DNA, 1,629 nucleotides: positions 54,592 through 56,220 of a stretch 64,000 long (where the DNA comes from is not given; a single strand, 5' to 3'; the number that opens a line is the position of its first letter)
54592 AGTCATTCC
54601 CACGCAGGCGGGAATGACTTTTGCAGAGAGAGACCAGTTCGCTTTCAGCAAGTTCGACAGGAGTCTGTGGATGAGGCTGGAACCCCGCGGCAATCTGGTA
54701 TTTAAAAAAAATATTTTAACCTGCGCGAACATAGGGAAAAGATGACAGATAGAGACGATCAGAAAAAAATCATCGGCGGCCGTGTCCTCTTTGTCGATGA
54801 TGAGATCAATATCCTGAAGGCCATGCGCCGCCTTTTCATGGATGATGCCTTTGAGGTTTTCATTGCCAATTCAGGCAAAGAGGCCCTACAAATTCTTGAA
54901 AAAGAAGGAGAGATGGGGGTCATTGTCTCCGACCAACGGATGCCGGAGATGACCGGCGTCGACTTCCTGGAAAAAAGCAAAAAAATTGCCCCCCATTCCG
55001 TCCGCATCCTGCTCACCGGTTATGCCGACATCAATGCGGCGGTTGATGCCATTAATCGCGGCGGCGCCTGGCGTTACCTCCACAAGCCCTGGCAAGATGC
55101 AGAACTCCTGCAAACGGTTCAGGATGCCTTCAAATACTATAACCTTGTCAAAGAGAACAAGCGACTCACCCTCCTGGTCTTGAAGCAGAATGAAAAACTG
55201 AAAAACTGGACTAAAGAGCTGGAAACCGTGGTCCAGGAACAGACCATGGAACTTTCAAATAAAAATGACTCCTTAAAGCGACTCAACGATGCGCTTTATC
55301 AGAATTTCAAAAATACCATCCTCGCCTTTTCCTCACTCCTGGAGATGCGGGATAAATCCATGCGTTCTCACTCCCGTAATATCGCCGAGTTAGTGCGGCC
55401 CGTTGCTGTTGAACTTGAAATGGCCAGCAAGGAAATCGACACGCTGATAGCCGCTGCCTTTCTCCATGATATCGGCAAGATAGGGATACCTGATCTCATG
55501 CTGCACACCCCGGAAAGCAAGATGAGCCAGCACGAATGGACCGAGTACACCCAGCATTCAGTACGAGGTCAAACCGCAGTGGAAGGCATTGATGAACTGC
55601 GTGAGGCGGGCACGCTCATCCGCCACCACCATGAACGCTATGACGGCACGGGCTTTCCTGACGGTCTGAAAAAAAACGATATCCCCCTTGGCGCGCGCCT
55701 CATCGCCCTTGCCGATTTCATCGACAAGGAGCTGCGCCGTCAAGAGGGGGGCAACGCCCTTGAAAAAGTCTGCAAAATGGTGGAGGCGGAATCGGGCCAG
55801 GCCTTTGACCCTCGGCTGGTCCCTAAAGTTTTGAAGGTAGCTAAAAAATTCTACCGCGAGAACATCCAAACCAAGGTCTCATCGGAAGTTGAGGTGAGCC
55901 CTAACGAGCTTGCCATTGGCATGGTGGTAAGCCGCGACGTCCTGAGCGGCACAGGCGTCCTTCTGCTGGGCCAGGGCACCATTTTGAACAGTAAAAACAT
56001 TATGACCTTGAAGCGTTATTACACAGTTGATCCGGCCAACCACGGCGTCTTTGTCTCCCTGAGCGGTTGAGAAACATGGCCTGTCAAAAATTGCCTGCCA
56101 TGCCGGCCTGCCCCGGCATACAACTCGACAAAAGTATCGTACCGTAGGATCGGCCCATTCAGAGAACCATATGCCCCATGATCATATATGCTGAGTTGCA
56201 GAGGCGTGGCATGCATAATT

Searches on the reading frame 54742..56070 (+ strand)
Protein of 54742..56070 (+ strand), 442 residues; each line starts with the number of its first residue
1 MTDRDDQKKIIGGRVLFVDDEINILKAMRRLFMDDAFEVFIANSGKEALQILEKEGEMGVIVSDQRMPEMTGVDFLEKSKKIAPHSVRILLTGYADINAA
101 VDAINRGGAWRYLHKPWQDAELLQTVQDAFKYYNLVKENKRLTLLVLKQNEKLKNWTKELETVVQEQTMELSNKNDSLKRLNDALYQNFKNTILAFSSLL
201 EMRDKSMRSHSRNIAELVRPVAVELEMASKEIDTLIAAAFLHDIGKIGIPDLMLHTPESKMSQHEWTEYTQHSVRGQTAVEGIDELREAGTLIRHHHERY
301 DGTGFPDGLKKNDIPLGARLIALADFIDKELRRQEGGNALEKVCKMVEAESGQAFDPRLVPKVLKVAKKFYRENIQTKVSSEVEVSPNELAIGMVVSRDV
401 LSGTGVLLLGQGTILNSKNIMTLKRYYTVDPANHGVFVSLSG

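Call 61: search_protein_families(library=pfam, proteins=[window:54742-56070:+], max_evalue=0.00001)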
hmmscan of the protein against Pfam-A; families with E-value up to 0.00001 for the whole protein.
window:54742-56070:+ (442 aa): 3 families
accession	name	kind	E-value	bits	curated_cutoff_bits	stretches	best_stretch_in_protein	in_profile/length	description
PF13487.12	HD_5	-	3.1e-30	105.6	27.2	1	196-359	3-170/170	HD domain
PF00072.30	Response_reg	-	3.3e-21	76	30.2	1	15-126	1-110/111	Response regulator receiver domain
PF01966.28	HD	-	9.7e-17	61.8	22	1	209-327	3-113/116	HD domain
